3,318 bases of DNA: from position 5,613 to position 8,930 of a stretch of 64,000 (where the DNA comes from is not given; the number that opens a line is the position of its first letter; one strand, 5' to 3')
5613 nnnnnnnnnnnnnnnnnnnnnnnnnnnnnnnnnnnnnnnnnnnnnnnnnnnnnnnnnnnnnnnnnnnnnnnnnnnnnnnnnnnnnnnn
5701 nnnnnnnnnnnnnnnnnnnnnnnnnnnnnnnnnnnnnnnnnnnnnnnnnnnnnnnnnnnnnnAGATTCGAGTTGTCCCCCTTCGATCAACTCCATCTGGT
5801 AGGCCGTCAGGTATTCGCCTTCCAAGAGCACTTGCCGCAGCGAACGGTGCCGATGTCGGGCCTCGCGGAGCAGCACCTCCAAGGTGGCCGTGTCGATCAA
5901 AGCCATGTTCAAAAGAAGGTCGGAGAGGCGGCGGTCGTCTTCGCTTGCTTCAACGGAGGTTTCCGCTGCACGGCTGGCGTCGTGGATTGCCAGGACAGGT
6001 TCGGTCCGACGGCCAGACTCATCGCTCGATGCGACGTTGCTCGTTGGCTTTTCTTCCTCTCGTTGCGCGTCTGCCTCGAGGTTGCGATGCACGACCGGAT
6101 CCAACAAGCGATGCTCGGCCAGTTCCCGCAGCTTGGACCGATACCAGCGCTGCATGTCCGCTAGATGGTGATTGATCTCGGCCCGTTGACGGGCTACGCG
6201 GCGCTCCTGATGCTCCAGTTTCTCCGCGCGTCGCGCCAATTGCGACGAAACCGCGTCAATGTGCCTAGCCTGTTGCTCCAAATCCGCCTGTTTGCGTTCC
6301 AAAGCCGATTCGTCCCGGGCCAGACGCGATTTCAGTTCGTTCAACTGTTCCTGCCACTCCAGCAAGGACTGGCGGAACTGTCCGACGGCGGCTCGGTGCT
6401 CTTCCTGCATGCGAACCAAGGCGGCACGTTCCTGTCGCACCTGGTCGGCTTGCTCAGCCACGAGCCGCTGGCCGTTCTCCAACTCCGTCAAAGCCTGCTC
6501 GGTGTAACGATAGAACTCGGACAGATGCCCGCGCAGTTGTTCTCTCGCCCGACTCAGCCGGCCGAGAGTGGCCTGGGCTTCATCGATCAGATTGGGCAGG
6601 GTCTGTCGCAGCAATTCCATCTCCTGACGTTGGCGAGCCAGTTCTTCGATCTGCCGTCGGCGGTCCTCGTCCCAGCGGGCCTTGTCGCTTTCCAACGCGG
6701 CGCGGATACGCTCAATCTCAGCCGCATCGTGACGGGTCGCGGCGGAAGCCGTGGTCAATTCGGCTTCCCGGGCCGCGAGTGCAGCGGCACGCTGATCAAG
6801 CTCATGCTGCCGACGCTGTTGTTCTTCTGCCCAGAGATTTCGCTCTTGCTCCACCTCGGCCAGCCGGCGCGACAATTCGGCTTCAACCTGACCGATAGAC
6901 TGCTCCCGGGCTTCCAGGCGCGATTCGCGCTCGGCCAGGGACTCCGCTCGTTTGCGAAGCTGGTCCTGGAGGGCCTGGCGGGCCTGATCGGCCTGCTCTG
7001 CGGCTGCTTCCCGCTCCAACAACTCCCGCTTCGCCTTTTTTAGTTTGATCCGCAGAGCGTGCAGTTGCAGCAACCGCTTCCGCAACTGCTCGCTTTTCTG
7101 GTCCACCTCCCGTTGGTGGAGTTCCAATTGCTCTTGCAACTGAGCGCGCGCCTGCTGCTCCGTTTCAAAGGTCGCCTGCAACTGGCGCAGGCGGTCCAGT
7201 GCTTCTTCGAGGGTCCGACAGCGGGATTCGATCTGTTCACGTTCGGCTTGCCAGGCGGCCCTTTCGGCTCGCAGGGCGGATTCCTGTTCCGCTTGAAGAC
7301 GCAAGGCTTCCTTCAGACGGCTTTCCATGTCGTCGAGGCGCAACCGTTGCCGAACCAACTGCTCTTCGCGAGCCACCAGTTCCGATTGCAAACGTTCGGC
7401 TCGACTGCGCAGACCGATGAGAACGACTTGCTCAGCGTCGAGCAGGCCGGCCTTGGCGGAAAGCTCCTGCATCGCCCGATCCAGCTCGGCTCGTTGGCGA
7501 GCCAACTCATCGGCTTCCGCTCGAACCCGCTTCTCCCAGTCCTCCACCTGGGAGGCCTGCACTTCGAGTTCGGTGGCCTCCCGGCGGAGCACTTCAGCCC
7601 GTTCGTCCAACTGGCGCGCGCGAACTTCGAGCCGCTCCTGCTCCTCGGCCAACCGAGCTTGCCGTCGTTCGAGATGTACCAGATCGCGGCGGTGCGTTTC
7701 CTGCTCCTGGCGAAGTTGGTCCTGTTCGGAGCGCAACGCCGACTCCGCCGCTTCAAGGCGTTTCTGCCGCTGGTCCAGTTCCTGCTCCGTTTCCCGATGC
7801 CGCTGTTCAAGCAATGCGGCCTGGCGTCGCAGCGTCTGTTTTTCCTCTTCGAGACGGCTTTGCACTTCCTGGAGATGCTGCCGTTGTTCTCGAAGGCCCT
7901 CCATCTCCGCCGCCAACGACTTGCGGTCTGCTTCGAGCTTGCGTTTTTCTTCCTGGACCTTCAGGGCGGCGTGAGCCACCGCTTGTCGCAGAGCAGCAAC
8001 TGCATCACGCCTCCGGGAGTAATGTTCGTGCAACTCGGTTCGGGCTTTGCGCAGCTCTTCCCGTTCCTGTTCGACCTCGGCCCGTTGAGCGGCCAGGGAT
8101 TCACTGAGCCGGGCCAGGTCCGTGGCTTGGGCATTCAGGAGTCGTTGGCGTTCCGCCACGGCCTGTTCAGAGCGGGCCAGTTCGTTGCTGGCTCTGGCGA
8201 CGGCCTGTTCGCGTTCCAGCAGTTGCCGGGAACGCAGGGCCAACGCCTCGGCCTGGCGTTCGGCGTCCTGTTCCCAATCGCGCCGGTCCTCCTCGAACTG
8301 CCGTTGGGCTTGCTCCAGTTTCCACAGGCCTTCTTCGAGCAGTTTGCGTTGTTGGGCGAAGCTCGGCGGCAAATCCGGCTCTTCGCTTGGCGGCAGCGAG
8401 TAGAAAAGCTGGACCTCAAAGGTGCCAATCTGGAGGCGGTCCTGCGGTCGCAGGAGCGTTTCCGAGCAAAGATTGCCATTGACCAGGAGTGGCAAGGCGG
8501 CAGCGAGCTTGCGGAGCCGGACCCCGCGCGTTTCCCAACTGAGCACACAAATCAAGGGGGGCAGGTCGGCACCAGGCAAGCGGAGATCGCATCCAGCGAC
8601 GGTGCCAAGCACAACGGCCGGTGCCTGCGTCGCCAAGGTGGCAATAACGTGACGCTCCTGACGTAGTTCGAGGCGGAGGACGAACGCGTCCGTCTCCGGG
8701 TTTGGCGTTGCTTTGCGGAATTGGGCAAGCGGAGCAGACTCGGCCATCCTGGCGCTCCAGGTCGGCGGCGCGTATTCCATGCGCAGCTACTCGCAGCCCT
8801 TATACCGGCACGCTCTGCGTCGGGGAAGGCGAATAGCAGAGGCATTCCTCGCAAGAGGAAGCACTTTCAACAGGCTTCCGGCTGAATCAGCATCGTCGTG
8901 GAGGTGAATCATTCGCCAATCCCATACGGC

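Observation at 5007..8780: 1257-aa FHA domain, ~800-aa coiled coil and C-terminal pseudokinase protein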

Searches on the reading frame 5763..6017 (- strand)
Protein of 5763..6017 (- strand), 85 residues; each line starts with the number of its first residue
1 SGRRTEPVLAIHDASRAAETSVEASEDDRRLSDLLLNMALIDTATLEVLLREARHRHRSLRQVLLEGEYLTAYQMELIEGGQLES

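Call 46: search_solved_structures(query=A4, max_evalue=10, show_alignments=3)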
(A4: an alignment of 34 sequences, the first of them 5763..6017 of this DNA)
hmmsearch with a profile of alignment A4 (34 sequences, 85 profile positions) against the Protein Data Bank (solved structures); distinct sequences matched with E-value up to 10: 15.
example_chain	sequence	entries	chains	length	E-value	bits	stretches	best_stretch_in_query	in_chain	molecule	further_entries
6f8l_G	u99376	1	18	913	0.001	22.1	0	18-63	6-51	Type IV pilus assembly protein PilF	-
2lk4_A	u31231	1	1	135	0.01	18.9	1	11-55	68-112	Protein-tyrosine kinase 2-beta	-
4r32_A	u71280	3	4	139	0.01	18.9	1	11-55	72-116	Protein-tyrosine kinase 2-beta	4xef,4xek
4xev_A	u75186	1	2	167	0.013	18.6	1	12-55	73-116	Fusion protein of Protein-tyrosine kinase 2-beta FAT domain and Leupaxin LD1 motif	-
3u3f_A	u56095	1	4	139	0.1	15.6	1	11-55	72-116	Protein-tyrosine kinase 2-beta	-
3gm1_A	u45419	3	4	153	0.13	15.3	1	12-55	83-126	Protein tyrosine kinase 2 beta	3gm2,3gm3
5htl_A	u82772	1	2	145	0.16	15.1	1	21-67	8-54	MSHA biogenesis protein MshE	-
9g1w_A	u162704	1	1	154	0.49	13.5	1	18-64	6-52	Type IV pilus assembly ATPase PilB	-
9glg_A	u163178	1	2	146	0.56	13.3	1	18-60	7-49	ATP-binding motif-containing protein pilF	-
8pdk_A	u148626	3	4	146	0.58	13.3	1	18-60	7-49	c-di-GMP binding domain of the ATPase enzyme PilF | ATP-binding motif-containing protein pilF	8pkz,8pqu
9gl5_A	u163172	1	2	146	0.65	13.1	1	18-60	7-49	ATP-binding motif-containing protein pilF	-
8pfa_A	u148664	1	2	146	0.65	13.1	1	18-60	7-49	c-di-GMP binding domain of the ATPase enzyme PilF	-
3jb9_H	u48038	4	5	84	0.67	13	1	39-66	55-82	Small nuclear ribonucleoprotein E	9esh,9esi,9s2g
6ejf_J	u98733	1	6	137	1.2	12.2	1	18-60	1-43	Type IV pilus assembly protein PilF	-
9lm7_A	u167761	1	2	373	9.4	9.4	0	18-56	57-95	bvFP-Pr1-88.4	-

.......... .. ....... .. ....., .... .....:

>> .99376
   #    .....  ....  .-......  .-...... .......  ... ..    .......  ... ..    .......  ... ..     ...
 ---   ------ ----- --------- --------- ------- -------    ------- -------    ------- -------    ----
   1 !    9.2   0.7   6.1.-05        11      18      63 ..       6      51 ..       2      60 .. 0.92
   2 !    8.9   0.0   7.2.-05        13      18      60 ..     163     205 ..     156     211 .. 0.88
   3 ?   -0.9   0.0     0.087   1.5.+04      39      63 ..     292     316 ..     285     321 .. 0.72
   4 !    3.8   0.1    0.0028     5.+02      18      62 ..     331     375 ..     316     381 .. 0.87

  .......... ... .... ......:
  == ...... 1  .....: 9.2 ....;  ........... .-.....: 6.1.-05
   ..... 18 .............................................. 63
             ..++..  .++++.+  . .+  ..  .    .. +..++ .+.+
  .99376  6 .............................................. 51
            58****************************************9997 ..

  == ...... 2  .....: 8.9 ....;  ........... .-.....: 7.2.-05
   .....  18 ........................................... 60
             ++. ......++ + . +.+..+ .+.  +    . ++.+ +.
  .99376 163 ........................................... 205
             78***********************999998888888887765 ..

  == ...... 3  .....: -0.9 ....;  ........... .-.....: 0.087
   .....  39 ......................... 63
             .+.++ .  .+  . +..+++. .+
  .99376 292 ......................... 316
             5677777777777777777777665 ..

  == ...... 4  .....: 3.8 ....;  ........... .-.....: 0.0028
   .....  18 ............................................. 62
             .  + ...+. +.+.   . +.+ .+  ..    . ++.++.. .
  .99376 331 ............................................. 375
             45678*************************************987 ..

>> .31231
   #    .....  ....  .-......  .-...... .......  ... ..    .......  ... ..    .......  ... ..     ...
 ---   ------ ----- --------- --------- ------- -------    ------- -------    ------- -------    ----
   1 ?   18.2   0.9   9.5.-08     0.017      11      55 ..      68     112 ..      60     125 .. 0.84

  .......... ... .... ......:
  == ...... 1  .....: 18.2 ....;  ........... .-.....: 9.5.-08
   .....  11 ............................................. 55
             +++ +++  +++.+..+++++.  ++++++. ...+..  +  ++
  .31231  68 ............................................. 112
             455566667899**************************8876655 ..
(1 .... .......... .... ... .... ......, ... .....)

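Call 47: search_protein_families(library=pfam, alignment_id=A4, max_evalue=10)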
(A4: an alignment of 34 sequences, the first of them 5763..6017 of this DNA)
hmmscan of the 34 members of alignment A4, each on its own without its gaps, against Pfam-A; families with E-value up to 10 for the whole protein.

A. member 1, window:5763-6017:- (85 aa): 2 families
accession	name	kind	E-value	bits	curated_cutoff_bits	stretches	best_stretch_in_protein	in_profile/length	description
PF10415.14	FumaraseC_C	-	0.00034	21.4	32.5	2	51-76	19-44/54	Fumarase C C-terminus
PF07966.17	A1_Propeptide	-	0.047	14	20.5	1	55-67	5-17/27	A1 Propeptide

B. families by the number of members that match (of 34 scanned): 14 families
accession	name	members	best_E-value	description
PF10415.14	FumaraseC_C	22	0.00034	Fumarase C C-terminus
PF11165.13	DUF2949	3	0.11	Protein of unknown function (DUF2949)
PF20803.2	PaaX_M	2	0.17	PaaX protein central Cas2-like domain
PF17810.6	Arg_decarb_HB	1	0.021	Arginine decarboxylase helical bundle domain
PF13801.11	Metal_resist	1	0.028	Heavy-metal resistance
PF07966.17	A1_Propeptide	1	0.047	A1 Propeptide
PF14371.13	DUF4412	1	0.058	Domain of unknown function (DUF4412)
PF22103.2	ElaD_SseL-like_N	1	0.089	ElaD/SseL N-terminal domain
PF18545.6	HalOD1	1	0.11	Halobacterial output domain 1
PF07619.16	DUF1581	1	0.14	Protein of unknown function (DUF1581)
PF23824.1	DUF7194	1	0.16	Family of unknown function (DUF7194)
PF21917.1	NMB0537_N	1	0.17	N-terminal region of NMB0537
PF12549.13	TOH_N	1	0.19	Tyrosine hydroxylase N terminal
PF19801.4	DUF6284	1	0.36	Family of unknown function (DUF6284)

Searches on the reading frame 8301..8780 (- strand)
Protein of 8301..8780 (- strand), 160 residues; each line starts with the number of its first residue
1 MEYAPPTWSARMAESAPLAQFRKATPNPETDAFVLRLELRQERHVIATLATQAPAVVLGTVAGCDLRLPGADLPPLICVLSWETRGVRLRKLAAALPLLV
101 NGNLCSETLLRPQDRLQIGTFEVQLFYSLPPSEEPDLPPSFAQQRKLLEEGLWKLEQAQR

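Call 19: find_homologous_proteins(query=window:8301-8780:-, max_evalue=0.001)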
Query window:8301-8780:- (160 aa): 5 proteins with E <= 0.001 among 681 candidates.
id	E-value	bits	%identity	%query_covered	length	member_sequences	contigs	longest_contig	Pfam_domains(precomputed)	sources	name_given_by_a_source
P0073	1.8e-19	88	49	73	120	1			PF16697.11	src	-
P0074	1.4e-13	69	37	84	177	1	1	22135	-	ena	-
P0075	2.9e-13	68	39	71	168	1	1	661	PF16697.11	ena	-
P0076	5.7e-12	64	38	64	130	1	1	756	PF00498.32,PF16697.11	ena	-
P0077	3.0e-11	61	43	59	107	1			-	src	-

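Call 37: predict_structure(alignment_id=A3)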
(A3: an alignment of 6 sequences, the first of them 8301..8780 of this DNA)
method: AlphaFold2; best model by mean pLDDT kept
length: 160 residues; sequences in the alignment: 6
mean_pLDDT: 77.4   pTM: 0.59
mean pLDDT of the five models: 77.4, 77.2, 76.9, 76.2, 67.6
residues with pLDDT >= 90: 75; 70-90: 36; 50-70: 19; < 50: 30
segments of 3 or more residues with pLDDT < 50: 6-27
pLDDT, mean of each block of 10 residues (from residue 1): 48 38 42 86 93 93 90 91 91 93 96 94 89 53 70 74
secondary structure, 60 per line:
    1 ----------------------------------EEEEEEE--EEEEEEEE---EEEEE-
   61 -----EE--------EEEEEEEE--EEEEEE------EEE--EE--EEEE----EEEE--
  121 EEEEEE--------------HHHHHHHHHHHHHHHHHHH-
elements in order: E35-41 E44-51 E55-59 E76-83 E86-91 E98-100 E107-110 E115-118 E121-126 H141-159

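Call 40: fold_search(model_id=the predicted structure, library=pdb)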
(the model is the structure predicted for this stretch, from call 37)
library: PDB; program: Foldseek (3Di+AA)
matches with E <= 10: 658; with E <= 0.001: 91
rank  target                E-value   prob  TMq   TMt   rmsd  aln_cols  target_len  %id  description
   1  2lc1_MODEL_1_A        5.0e-07  1.00  0.53  0.80   2.7       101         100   17  Rv0020c_FHA Structure (released 2011-11-02)
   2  1r21_MODEL_1_A        1.1e-06  1.00  0.55  0.85   1.9        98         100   13  Solution Structure of human Ki67 FHA Domain (released 2003-12-30)
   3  8p5x_G                2.9e-06  1.00  0.55  0.82   2.4       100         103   14  Single particle cryo-EM structure of the complex between Corynebacterium glutamicum homohexameric 2-oxoglutarate dehyd (released 2023-08-16)
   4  4d9v_B                2.9e-06  1.00  0.49  0.69   3.9       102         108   24  Structure of the Type III Secretion System Protein (released 2012-09-26)
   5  4h87_A                3.4e-06  1.00  0.52  0.66   2.8       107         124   16  Crystal structure of a FHA domain of kanadaptin (SLC4A1AP) from Homo sapiens at 1.55 A resolution (released 2012-10-10)
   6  4qcj                  3.6e-06  1.00  0.55  0.83   2.5       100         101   14  Crystal Structure of OdhI from Corynebacterium glutamicum (released 2014-07-02)
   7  3po8                  4.0e-06  1.00  0.53  0.83   2.2        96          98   18  Structural and functional analysis of phosphothreonine-dependent FHA domain interactions (released 2011-01-26)
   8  6i2q_B                4.7e-06  1.00  0.53  0.83   2.2        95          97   16  Crystal structure of the wild-type SucA domain of Mycobacterium smegmatis KGD (alpha-ketoglutarate decarboxylase), in  (released 2019-05-22)
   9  2aff_MODEL_1_A        6.2e-06  1.00  0.53  0.83   2.4        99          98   14  The solution structure of the Ki67FHA/hNIFK(226-269)3P complex (released 2005-10-25)
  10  2ff4_A                6.5e-06  1.00  0.53  0.23   2.3        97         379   18  Mycobacterium tuberculosis EmbR in complex with low affinity phosphopeptide (released 2006-01-24)
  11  7rj3_A                7.3e-06  1.00  0.53  0.78   2.5        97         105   14  Crystal Structure of the Forkhead Associated (FHA) Domain of the Glycogen Accumulation Regulator (GarA) from Mycobacte (released 2021-07-28)
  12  3poa_A                8.1e-06  1.00  0.52  0.83   2.2        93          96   18  Structural and functional analysis of phosphothreonine-dependent FHA domain interactions (released 2011-01-26)
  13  6uid                  9.6e-06  1.00  0.49  0.64   5.6       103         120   18  Structure of the cytoplasmic domain of the T3SS sorting platform protein PscD from P. aeruginosa (released 2020-10-07)
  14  4ejq_A                1.0e-05  1.00  0.49  0.51   3.8       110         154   17  Crystal structure of KIF1A C-CC1-FHA (released 2012-10-03)
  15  2fez                  1.1e-05  1.00  0.52  0.23   2.1        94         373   18  Mycobacterium tuberculosis EmbR (released 2006-01-24)
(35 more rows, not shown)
